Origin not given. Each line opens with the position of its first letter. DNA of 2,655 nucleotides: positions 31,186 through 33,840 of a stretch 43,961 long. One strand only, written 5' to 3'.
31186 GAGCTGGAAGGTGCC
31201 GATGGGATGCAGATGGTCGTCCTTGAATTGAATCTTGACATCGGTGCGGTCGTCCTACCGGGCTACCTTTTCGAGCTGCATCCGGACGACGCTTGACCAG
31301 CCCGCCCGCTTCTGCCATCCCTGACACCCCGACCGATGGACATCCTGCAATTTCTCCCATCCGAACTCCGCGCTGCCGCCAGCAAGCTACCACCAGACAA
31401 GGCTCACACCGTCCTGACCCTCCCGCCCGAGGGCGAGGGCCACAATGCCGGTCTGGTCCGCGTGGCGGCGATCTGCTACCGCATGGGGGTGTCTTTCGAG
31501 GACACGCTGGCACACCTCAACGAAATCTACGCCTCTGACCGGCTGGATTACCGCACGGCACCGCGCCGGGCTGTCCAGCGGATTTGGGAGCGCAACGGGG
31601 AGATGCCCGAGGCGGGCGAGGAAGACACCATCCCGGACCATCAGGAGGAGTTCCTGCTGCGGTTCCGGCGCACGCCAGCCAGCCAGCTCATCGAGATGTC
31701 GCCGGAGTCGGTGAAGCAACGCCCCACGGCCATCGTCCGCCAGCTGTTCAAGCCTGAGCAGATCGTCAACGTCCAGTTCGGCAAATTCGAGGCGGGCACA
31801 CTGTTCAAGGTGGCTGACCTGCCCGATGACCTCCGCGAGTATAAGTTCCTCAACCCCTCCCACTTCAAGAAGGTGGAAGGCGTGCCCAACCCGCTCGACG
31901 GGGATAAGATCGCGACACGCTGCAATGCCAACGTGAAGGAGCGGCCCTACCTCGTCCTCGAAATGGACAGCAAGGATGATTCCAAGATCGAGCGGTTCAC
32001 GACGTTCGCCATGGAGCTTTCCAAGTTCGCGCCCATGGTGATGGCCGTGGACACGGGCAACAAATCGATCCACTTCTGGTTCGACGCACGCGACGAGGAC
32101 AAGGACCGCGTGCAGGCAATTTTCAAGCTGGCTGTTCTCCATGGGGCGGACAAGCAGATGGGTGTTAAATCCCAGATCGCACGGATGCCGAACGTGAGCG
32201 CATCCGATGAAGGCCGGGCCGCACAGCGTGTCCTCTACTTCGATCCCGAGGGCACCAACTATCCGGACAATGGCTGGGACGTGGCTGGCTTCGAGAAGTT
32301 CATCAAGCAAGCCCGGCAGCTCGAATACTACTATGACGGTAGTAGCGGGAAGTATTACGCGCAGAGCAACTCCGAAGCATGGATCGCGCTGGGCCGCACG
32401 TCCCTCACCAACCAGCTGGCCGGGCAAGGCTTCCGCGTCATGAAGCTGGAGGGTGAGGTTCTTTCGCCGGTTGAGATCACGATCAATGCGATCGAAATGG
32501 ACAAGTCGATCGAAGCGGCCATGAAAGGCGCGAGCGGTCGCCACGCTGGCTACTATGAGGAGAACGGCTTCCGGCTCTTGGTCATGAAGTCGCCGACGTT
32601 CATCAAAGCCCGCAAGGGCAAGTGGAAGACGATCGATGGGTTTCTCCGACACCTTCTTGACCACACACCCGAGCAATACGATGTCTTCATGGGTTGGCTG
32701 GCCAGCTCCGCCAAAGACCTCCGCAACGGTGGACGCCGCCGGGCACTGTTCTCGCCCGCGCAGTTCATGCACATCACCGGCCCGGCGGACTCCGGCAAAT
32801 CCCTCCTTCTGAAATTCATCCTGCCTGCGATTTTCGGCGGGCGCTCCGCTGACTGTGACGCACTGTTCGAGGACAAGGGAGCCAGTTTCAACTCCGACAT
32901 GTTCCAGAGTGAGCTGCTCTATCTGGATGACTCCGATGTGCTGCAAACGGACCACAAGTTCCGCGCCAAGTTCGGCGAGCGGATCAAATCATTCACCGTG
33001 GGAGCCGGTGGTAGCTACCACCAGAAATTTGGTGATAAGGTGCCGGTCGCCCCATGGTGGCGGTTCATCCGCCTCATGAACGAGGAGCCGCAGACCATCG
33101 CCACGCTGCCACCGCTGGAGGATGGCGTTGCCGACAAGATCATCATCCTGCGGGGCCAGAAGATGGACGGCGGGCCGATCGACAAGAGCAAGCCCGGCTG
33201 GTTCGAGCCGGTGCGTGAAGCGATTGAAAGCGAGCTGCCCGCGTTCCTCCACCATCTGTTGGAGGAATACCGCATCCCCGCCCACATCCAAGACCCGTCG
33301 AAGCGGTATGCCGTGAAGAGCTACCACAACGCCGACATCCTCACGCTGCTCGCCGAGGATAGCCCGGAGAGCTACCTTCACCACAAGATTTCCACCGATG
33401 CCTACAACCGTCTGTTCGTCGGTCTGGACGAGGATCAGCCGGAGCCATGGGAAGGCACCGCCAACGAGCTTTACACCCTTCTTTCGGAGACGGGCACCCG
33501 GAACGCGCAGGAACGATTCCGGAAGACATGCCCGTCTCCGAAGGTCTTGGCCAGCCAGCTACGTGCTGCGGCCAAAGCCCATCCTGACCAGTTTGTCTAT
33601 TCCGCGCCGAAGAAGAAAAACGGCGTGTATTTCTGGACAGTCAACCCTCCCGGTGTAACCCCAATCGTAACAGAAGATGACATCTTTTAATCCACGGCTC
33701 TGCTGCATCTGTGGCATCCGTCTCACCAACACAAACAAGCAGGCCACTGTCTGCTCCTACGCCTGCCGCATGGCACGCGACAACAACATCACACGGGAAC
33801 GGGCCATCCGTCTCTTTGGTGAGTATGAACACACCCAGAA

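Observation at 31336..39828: A shared acidic, Phe-terminated C-terminal tip on five replication-arm proteins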

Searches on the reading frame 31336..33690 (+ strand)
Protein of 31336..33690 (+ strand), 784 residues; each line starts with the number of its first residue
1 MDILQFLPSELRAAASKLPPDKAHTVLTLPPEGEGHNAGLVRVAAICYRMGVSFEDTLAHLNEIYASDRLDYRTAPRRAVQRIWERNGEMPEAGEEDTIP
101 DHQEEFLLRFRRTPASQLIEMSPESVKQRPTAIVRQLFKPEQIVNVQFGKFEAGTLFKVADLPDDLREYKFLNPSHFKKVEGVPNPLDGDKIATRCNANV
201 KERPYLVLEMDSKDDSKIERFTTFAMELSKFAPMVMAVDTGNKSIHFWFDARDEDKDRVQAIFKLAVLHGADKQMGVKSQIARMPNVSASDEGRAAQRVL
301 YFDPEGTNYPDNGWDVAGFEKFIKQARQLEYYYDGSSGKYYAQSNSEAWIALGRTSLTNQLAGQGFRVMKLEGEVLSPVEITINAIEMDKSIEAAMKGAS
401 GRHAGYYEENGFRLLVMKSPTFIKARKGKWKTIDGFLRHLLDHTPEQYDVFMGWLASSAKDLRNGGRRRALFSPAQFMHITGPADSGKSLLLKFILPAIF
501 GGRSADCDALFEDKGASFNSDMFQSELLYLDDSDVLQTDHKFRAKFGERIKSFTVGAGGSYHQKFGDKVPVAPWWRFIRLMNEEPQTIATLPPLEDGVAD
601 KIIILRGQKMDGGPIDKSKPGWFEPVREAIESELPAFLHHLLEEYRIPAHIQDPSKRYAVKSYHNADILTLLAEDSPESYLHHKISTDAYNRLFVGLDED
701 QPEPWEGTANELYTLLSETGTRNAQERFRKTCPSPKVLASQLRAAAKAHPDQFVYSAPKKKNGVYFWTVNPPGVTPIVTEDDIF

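Call 5: search_protein_families(library=pfam, proteins=[window:31336-33690:+], max_evalue=0.01)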
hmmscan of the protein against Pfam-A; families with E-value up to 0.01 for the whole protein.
window:31336-33690:+ (784 aa): 1 family
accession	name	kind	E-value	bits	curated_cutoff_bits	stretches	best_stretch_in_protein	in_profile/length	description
PF19263.5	DUF5906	-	4e-06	27.9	27.6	1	481-586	2-104/114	Family of unknown function (DUF5906)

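Call 6: search_protein_families(library=phrogs, proteins=[window:31336-33690:+], max_evalue=0.001)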
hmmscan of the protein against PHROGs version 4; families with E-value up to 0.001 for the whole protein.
window:31336-33690:+ (784 aa): 1 family
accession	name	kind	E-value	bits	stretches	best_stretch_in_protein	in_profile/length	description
phrog_1156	-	DNA, RNA and nucleotide metabolism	0.00033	20.3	1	426-647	521-722/855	DNA primase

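Call 9: search_dna_similar(query=window:31336-33690:+, collection=phages, mode=protein, max_rows=40)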
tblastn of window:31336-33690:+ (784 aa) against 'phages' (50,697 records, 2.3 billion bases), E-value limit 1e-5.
No match.

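Call 11: find_related_loci(query=window:31336-33690:+, collection=viral_contigs, flank=10000)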
Query window:31336-33690:+ (784 aa) in viral_contigs; peptide patterns used: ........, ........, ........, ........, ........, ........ (x = any residue, [..] = any of these).
6 stretches matched a pattern; 2 encode a relative of the query (tblastn E <= 1e-3); 2 distinct loci.
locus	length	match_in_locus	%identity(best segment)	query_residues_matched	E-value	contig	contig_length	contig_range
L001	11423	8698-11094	70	2-784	0e+0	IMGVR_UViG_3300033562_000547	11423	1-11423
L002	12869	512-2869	61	7-771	0e+0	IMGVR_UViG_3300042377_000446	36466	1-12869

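Call 15: find_related_loci(query=A1, collection=metagenome_contigs, flank=10000)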
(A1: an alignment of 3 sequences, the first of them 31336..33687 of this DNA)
Query A1 (784 aa) in metagenome_contigs; peptide patterns used: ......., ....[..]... (x = any residue, [..] = any of these).
233 stretches matched a pattern; 5 encode a relative of the query (tblastn E <= 1e-3); 5 distinct loci.
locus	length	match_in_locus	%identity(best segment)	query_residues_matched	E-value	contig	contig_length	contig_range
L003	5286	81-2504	66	2-784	0e+0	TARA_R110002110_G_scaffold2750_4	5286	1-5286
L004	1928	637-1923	61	4-426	0e+0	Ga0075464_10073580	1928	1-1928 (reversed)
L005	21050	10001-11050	26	314-669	4e-21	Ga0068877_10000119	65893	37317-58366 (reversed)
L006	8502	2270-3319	25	314-669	3e-19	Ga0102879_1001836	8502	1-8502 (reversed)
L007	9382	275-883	28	451-669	2e-16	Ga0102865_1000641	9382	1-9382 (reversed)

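Call 16: find_homologous_proteins(query=window:31336-33687:+, max_evalue=0.00001)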
Query window:31336-33687:+ (784 aa): 85 proteins with E <= 0.00001 among 8000 candidates.
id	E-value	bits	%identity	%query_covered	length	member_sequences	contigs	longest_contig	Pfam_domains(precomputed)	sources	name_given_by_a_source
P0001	0.0e+0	1282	70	100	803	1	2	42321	-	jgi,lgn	-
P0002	0.0e+0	1229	67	100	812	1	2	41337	PF19263.6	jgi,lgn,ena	jgi:hypothetical protein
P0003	0.0e+0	1218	68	100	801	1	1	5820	-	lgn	-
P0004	0.0e+0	1194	66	100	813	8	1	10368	PF19263.6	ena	-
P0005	0.0e+0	1175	66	96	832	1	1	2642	PF19263.6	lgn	-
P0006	0.0e+0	1161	65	99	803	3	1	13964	PF19263.6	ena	-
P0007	0.0e+0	1148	65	98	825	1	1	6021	PF19263.6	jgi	-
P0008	0.0e+0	1143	63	100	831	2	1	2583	PF19263.6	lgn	-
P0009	0.0e+0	1119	64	98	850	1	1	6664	PF19263.6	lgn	-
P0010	0.0e+0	1087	61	98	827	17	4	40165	PF19263.6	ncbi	-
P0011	0.0e+0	1049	59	100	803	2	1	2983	-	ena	-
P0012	0.0e+0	1040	58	100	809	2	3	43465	PF19263.6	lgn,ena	-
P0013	6.6e-281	952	53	100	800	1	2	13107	PF19263.6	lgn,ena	-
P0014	9.6e-281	952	55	99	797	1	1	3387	-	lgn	-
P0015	1.1e-274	932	54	100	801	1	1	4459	PF19263.6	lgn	-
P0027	2.9e-265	901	50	99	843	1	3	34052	PF19263.6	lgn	-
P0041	7.7e-257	873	51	98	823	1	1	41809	-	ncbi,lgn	-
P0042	1.6e-256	872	49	100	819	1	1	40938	-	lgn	-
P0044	1.4e-255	869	49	99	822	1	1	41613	-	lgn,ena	-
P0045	2.2e-255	868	49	98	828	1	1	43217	-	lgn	-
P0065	4.0e-229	781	48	99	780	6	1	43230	-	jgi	jgi:hypothetical protein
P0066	1.7e-219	749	46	98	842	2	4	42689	-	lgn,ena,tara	tara:strand:+ start:2552 stop:5080 length:2529 start_codon:yes stop_codon:yes gene_type:complete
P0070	3.9e-212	725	44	98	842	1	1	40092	PF19263.6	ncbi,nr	ncbi:DUF5906 domain-containing protein [Akkermansiaceae bacterium]|nr:DUF5906 domain-containing prot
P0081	5.6e-165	569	39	96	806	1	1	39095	-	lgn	-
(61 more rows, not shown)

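Call 19: find_related_loci(query=A2, collection=viral_contigs, flank=10000)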
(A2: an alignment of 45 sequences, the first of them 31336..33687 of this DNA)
Query A2 (784 aa) in viral_contigs; peptide patterns used: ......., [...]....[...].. (x = any residue, [..] = any of these).
31 stretches matched a pattern; 15 encode a relative of the query (tblastn E <= 1e-3); 15 distinct loci.
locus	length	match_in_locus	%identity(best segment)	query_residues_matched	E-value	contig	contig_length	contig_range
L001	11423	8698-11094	70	2-784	0e+0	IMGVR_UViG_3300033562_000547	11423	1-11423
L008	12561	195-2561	52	4-772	0e+0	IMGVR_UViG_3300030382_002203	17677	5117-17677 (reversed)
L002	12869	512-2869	61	7-771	0e+0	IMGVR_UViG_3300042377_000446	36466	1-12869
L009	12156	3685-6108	50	2-773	0e+0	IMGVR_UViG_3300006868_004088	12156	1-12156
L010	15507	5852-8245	52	1-784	0e+0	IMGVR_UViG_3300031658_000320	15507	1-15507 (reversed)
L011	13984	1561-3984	50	2-773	0e+0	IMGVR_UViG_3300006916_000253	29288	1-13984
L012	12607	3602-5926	51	27-783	0e+0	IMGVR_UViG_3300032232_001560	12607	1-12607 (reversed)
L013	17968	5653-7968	51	27-781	0e+0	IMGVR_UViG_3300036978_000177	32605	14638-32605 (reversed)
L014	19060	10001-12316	50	27-781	0e+0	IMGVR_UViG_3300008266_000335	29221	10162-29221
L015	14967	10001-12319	51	27-781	0e+0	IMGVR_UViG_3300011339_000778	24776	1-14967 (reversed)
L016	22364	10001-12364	50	6-781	0e+0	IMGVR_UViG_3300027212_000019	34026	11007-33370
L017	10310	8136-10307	51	2-710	0e+0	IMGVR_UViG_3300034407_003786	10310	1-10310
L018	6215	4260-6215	52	2-630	0e+0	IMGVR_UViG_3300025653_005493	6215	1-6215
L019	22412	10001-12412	45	4-782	0e+0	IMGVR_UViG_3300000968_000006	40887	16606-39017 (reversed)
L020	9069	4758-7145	44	4-772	0e+0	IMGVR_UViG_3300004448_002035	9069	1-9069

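Call 20: find_related_loci(query=A2, collection=genome_contigs, flank=10000)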
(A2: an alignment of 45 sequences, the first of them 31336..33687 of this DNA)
Query A2 (784 aa) in genome_contigs; peptide patterns used: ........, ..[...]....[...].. (x = any residue, [..] = any of these).
34 stretches matched a pattern; 3 encode a relative of the query (tblastn E <= 1e-3); 3 distinct loci.
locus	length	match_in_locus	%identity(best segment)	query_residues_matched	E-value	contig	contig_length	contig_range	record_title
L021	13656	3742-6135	52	1-784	0e+0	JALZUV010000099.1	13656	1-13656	MAG: Rickettsiales bacterium isolate g2_MAG_00008 g2_MAG_00008_000000000099, whole genome shotgun sequence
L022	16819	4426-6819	53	1-784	0e+0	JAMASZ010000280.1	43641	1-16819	MAG: Alphaproteobacteria bacterium isolate g1_MAG_00008 g1_MAG_00008_000000000280, whole genome shotgun sequence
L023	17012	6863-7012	42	3-51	6e-5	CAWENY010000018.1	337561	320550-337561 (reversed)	MAG: uncultured beta proteobacterium isolate MFD02840.bin.2.96 genome assembly, contig: contig_3088, whole genome shotgu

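Call 23: find_encoding_contigs(protein=P0027, flank=10000, max_places=1)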
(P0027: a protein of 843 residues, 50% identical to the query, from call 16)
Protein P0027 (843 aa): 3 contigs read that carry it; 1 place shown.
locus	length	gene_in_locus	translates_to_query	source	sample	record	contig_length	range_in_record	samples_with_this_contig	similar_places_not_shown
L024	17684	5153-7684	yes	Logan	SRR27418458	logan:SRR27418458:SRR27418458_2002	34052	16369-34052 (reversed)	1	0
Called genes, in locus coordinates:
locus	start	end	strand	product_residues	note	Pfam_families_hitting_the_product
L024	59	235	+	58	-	-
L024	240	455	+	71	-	-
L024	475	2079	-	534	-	-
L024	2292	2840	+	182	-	-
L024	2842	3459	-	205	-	-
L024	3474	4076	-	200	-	-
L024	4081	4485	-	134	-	-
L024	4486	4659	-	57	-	-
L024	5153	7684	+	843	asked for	PF19263:DUF5906 (faint)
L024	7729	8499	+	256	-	PF01555:N6_N4_Mtase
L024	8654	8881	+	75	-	-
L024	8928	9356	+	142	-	-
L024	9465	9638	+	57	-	-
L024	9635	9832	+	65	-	-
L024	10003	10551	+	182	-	-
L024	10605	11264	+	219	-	-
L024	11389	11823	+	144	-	-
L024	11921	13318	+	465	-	PF10926:DUF2800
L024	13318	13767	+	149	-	PF18909:dGTP_diPhyd_N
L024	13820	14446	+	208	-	PF10991:Enc34_ssDNA-bd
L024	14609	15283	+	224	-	-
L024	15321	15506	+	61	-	-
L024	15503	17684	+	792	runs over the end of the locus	PF00476:DNA_pol_A (weak)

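Call 24: find_encoding_contigs(protein=P0041, flank=10000, max_places=1)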
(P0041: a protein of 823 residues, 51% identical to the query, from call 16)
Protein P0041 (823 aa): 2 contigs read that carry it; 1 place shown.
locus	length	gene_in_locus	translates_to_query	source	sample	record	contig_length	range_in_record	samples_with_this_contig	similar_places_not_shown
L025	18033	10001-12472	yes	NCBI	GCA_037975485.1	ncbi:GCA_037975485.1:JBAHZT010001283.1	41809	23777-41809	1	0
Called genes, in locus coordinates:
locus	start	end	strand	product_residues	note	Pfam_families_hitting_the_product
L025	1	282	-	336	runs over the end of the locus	PF20036:Gp13-like (weak)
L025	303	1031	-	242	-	-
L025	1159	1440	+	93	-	-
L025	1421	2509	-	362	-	PF04233:Phage_Mu_F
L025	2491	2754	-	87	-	-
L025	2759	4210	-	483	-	PF13264:DUF4055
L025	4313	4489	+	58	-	-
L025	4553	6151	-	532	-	-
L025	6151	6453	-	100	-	-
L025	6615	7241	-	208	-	-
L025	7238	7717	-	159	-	-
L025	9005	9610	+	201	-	PF00145:DNA_methylase (weak)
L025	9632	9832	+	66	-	-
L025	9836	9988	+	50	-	-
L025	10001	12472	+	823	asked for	-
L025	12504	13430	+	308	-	PF01555:N6_N4_Mtase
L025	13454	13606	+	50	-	-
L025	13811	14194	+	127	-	PF07151:DUF1391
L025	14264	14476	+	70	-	-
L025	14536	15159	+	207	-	-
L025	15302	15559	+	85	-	-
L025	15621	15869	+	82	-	-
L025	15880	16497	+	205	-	-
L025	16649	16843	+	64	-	-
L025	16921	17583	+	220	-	-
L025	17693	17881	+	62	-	-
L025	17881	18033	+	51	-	?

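Call 25: find_encoding_contigs(protein=P0044, flank=10000, max_places=1)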
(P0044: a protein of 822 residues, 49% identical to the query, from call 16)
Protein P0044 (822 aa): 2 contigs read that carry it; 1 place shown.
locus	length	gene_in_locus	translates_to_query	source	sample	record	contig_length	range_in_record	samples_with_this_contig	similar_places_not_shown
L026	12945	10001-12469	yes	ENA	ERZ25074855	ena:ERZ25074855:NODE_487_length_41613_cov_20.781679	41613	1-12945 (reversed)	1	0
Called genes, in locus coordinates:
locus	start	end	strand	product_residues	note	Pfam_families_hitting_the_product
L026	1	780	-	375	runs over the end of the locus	PF04233:Phage_Mu_F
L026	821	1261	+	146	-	-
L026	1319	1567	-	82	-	-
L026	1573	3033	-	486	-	PF13264:DUF4055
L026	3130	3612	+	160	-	-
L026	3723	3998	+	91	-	-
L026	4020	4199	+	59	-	-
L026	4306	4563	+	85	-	-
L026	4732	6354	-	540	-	-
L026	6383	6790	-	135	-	-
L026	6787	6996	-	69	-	-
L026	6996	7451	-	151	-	PF18909:dGTP_diPhyd_N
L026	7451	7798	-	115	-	-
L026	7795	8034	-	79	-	-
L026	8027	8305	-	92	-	-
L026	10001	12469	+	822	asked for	-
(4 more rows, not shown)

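Call 26: find_encoding_contigs(protein=P0042, flank=10000, max_places=1)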
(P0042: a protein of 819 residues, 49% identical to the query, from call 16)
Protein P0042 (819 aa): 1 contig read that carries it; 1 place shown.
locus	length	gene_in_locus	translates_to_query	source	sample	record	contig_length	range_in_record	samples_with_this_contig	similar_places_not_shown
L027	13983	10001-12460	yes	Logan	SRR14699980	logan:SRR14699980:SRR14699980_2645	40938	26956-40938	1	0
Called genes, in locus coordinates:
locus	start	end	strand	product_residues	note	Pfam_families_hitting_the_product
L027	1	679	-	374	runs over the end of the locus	PF04233:Phage_Mu_F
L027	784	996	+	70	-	-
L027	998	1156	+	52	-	-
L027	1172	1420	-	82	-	-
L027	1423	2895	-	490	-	PF13264:DUF4055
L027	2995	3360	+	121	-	-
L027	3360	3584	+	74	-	-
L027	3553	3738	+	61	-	-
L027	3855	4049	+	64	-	-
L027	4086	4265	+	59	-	-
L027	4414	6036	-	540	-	-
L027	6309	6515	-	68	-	-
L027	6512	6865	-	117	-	-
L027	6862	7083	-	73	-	-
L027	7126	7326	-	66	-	-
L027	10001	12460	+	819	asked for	-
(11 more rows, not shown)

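Call 27: find_encoding_contigs(protein=P0065, flank=10000, max_places=1)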
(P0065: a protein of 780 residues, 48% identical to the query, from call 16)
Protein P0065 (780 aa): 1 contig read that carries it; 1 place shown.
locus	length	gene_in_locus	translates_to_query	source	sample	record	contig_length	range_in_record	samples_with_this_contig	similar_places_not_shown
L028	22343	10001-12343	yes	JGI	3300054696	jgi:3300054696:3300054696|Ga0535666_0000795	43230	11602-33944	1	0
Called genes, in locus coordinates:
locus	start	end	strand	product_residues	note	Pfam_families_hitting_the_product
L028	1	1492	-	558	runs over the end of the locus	PF12236:Head-tail_con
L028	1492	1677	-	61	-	-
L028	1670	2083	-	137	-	-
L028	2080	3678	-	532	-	-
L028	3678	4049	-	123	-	-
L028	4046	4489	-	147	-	-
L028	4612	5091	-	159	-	PF20901:Sf6_terminase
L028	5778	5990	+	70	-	-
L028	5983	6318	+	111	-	-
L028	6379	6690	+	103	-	-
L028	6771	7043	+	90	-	-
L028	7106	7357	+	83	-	-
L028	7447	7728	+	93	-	-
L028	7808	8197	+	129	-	-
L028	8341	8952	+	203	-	-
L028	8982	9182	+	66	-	-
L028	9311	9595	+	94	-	-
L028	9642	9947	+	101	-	-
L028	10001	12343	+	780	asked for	-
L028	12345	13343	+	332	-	PF00145:DNA_methylase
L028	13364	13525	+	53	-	-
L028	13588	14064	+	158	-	-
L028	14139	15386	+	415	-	PF10926:DUF2800, PF12705:PDDEXK_1 (weak)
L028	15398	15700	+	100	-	-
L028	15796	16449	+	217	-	PF10991:Enc34_ssDNA-bd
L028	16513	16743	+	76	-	-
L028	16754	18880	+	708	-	PF00476:DNA_pol_A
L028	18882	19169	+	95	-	-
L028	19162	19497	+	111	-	-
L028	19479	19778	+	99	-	-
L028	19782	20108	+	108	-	-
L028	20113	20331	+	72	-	-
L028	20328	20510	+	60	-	-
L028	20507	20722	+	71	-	-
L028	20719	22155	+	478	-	PF00176:SNF2-rel_dom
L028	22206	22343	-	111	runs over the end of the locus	-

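Call 28: find_encoding_contigs(protein=P0066, flank=10000, max_places=1)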
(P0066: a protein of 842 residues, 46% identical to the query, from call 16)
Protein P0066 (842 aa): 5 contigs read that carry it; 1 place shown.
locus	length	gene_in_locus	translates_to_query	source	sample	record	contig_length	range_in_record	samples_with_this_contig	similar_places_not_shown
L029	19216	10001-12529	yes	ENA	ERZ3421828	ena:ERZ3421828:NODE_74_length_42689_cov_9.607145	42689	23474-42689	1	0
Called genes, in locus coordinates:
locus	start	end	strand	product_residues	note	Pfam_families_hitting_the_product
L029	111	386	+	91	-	-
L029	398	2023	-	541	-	-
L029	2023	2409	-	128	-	PF19905:DUF6378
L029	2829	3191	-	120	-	-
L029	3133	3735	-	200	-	-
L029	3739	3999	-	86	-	-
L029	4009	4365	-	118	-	PF00565:SNase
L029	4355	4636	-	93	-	PF13560:HTH_31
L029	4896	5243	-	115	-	-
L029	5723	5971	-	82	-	-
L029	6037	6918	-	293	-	-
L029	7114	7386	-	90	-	-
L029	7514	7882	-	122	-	-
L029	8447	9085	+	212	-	-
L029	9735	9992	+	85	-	-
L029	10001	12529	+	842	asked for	-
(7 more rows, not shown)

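Call 29: find_encoding_contigs(protein=P0070, flank=10000, max_places=1)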
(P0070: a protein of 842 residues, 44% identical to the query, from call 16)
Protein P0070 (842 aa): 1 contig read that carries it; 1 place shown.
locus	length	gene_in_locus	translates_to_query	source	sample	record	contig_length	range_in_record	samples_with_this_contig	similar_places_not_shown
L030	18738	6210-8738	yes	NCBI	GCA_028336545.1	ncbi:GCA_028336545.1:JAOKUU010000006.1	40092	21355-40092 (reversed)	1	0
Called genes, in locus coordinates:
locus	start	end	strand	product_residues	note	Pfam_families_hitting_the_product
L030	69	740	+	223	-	-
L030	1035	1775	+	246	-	PF18909:dGTP_diPhyd_N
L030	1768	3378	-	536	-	-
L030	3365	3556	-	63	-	-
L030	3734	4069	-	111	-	-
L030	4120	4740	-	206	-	-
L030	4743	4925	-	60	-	-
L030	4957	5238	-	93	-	-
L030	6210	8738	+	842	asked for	PF19263:DUF5906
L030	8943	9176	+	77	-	-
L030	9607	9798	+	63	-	-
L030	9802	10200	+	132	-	-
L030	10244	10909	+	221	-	-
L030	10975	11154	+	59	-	-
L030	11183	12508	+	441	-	PF10926:DUF2800, PF12705:PDDEXK_1 (weak)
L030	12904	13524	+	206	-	PF10991:Enc34_ssDNA-bd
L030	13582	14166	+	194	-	-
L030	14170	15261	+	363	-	PF00145:DNA_methylase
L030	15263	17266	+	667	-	-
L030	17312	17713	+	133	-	-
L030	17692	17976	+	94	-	-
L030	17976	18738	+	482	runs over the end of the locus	PF00176:SNF2-rel_dom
